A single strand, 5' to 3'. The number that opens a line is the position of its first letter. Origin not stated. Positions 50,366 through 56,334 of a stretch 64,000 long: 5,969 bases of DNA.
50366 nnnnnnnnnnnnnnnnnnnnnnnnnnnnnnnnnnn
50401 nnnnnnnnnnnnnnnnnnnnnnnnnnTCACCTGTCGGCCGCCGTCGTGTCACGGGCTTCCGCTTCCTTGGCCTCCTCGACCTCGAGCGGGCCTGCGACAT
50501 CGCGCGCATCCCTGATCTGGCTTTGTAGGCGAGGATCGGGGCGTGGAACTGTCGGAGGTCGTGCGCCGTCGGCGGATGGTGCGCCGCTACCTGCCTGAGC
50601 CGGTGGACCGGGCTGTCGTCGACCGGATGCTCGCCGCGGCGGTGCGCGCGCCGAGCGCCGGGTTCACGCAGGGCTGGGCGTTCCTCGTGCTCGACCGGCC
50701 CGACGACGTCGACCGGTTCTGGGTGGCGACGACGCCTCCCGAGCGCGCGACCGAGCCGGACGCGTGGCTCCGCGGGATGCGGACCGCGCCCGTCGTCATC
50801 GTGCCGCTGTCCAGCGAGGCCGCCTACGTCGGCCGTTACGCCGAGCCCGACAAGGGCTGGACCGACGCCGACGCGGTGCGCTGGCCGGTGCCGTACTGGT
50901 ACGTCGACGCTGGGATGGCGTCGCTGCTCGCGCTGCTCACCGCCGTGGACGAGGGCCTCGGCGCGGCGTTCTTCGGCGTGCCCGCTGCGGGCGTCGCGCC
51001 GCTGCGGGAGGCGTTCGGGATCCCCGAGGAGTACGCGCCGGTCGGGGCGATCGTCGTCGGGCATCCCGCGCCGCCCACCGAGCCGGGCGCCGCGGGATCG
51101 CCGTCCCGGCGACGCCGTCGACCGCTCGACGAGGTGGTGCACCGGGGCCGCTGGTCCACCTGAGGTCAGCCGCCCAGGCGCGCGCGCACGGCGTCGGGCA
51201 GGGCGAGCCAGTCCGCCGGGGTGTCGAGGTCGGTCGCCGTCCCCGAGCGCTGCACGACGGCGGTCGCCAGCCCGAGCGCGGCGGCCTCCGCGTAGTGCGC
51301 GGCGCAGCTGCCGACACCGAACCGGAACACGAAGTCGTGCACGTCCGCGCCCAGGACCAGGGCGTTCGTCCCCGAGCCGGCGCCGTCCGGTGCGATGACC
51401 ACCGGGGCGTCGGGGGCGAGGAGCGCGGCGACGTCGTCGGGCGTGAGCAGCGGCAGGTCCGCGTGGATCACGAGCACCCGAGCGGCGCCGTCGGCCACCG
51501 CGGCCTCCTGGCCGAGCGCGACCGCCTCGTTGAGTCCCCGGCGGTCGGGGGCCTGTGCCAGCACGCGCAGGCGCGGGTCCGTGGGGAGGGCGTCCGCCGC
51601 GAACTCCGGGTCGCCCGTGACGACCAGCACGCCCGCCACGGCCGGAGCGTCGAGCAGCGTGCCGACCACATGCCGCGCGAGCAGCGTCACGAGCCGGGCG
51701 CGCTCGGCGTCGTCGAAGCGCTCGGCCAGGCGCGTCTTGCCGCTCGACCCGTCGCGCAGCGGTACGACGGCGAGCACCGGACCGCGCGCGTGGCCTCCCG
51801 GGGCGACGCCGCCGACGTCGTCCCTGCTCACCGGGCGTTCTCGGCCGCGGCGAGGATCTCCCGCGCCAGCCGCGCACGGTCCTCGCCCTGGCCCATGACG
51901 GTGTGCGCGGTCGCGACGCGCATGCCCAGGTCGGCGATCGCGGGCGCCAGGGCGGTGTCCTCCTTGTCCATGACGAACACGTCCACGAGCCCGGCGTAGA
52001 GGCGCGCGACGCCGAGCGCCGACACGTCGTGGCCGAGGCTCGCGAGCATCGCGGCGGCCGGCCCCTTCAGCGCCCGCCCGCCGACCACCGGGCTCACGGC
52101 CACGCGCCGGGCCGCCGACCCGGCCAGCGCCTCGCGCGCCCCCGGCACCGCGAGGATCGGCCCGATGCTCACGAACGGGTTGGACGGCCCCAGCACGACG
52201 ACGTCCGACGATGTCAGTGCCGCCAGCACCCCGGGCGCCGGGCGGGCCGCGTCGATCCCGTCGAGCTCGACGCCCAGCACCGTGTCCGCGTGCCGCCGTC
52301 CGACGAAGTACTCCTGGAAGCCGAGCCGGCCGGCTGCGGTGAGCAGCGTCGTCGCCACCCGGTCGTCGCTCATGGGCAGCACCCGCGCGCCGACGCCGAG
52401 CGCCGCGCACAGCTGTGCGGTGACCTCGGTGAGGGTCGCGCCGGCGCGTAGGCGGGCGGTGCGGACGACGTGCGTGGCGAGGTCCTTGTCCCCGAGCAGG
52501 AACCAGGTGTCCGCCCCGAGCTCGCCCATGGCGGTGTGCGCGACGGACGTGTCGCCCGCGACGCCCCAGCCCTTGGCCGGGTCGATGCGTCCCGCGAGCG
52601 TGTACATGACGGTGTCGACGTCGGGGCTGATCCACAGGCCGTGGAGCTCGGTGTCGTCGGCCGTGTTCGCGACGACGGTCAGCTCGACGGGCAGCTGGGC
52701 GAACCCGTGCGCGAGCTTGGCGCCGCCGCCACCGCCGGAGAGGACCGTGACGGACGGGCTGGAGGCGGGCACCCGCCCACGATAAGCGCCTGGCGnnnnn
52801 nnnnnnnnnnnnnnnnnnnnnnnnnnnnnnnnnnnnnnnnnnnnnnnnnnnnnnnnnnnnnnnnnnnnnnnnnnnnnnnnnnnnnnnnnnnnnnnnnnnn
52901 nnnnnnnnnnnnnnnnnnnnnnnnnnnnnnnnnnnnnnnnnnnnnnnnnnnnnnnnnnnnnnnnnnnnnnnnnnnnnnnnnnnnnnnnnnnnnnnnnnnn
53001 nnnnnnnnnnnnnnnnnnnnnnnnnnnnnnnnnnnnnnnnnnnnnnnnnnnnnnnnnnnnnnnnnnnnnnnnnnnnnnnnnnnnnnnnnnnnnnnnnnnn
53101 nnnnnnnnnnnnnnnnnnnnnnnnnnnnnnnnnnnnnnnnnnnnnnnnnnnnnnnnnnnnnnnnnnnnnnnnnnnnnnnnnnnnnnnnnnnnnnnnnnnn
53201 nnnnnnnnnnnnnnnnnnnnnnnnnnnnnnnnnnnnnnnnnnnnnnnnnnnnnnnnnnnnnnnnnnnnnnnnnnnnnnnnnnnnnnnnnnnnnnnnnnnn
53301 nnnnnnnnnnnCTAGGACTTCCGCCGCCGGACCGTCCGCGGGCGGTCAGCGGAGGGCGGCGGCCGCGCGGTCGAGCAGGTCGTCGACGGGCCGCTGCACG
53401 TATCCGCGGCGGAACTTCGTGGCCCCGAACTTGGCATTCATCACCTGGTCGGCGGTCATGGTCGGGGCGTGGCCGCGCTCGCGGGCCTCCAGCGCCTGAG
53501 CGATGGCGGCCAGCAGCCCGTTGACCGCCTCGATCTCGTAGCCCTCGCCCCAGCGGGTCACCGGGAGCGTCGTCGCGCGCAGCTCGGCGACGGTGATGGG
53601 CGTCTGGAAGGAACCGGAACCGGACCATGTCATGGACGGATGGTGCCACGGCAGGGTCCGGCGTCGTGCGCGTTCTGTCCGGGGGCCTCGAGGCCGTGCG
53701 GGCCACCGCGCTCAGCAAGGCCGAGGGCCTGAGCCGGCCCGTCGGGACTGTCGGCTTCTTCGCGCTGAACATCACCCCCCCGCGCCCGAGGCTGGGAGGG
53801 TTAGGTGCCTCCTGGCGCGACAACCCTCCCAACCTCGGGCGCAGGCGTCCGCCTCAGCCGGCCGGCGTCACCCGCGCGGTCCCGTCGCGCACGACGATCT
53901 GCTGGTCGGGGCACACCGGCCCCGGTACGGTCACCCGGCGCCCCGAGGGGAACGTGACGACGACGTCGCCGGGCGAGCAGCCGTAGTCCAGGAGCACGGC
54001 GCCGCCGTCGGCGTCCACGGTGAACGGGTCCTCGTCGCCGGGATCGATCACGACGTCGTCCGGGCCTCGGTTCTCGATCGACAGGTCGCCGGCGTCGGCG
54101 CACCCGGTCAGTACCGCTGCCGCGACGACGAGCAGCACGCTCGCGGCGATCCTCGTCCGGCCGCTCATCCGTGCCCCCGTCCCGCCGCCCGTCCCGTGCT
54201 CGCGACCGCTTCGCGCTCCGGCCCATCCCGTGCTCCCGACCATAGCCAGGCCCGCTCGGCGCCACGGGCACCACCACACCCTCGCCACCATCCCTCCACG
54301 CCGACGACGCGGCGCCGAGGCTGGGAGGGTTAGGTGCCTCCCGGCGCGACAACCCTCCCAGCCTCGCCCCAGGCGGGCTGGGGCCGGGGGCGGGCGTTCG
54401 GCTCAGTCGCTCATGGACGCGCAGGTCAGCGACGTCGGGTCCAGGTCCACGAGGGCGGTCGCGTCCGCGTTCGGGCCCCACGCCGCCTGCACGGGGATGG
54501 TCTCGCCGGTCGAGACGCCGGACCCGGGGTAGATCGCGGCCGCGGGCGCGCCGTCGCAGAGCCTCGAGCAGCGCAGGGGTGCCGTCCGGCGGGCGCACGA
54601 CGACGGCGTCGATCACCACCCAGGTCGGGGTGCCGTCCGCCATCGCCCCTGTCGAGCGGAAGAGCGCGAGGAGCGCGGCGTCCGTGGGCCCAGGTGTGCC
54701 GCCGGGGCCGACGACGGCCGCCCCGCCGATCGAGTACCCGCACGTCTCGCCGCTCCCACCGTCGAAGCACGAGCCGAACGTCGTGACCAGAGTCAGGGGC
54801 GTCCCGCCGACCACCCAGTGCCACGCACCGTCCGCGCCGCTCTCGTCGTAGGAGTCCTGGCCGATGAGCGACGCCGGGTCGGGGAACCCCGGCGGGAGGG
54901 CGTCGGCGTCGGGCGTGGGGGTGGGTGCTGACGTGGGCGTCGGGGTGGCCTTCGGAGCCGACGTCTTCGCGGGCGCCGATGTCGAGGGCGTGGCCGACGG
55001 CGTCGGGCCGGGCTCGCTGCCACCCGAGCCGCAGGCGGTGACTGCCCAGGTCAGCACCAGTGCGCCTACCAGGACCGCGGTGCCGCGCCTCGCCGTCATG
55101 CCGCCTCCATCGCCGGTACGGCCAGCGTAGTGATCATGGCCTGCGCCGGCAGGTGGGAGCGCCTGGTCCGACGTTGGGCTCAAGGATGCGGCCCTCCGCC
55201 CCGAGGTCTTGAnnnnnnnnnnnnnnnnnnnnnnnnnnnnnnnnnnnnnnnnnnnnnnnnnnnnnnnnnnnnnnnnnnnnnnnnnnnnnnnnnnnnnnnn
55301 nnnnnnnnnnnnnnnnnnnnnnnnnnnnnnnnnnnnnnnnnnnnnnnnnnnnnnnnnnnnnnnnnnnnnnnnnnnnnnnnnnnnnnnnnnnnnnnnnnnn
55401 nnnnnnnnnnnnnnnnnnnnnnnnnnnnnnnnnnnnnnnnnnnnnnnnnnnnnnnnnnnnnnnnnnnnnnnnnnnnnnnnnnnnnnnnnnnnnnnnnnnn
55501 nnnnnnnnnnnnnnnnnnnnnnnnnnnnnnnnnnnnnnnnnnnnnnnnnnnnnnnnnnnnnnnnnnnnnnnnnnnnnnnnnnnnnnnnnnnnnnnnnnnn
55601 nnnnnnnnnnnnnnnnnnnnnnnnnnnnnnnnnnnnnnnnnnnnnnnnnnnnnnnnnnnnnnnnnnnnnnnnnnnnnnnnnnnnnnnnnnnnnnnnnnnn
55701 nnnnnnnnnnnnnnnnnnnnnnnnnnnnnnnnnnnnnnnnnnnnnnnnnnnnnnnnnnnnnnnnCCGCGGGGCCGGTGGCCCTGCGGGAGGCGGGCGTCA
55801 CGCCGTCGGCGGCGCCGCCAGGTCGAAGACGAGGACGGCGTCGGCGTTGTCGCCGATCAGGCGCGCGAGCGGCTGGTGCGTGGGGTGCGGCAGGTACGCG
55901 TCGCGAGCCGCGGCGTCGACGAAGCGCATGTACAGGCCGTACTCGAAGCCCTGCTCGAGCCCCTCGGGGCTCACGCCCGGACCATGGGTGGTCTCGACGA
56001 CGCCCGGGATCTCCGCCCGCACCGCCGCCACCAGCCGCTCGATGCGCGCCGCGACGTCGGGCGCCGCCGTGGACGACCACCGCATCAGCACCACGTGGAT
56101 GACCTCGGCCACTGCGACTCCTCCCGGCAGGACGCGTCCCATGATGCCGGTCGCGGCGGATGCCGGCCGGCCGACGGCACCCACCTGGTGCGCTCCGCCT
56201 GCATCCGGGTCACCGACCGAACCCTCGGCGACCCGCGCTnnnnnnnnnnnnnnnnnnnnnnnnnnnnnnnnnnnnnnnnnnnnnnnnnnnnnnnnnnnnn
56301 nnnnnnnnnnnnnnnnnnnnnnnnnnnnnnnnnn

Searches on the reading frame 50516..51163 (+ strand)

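Call 15: search_protein_families(library=pfam, proteins=[window:50516-51163:+], max_evalue=0.001)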
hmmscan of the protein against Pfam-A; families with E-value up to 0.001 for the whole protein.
window:50516-51163:+ (215 aa): 1 family
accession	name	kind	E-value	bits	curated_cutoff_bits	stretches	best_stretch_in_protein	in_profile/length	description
PF00881.29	Nitroreductase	-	5.4e-23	82.4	23.5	1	16-183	1-167/167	Nitroreductase family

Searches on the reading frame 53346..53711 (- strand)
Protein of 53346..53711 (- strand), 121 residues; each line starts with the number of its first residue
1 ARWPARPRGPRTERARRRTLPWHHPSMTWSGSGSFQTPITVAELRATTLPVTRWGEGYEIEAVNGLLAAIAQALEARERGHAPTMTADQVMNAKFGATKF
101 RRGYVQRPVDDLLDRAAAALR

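Call 44: search_protein_families(library=ncbifam, proteins=[window:53346-53711:-], max_evalue=0.01)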
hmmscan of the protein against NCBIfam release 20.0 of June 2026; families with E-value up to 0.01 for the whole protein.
window:53346-53711:- (121 aa): 2 families
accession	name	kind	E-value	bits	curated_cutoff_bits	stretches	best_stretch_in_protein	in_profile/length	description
TIGR03544.1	DivI1A_domain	domain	2e-10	40.1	22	1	85-120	1-34/34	DivIVA domain-containing protein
TIGR03543.1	divI1A_rptt_fam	hypoth_equivalog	6.5e-05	23.2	154.2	1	53-117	112-171/178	DivIVA domain repeat protein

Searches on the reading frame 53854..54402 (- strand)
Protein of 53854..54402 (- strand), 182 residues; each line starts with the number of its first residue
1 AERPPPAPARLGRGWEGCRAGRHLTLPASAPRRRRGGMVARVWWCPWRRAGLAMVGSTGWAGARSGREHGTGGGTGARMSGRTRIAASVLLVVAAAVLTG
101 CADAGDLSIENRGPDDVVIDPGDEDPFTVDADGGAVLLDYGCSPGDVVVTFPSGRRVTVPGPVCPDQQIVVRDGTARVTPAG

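Call 31: search_protein_families(library=pfam, proteins=[window:53854-54402:-], max_evalue=0.1)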
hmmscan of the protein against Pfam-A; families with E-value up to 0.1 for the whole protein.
window:53854-54402:- (182 aa): 1 family
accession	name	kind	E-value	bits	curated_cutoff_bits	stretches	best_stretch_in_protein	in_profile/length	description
PF14219.11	DUF4328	-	0.017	15.1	27.2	1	28-99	92-157/166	Domain of unknown function (DUF4328)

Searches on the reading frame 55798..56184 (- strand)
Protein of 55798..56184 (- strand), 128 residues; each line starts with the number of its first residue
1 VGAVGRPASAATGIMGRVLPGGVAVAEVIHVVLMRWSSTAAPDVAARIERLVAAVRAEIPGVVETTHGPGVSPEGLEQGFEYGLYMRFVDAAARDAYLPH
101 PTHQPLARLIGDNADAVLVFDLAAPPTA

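Call 15: search_protein_families(library=pfam, proteins=[window:55798-56184:-], max_evalue=0.001)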
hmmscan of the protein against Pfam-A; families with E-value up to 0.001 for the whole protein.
window:55798-56184:- (128 aa): 1 family
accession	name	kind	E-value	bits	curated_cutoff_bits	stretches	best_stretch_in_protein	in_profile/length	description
PF07876.18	Dabb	-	3.6e-14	53.7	25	1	30-122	3-94/96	Stress responsive A/B Barrel Domain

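Call 43: search_protein_families(library=padloc, proteins=[window:55798-56184:-], max_evalue=0.01)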
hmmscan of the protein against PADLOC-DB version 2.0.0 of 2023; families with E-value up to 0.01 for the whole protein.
window:55798-56184:- (128 aa): 0 families

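Call 44: search_protein_families(library=ncbifam, proteins=[window:55798-56184:-], max_evalue=0.01)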
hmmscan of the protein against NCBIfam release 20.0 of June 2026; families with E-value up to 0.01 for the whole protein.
window:55798-56184:- (128 aa): 0 families
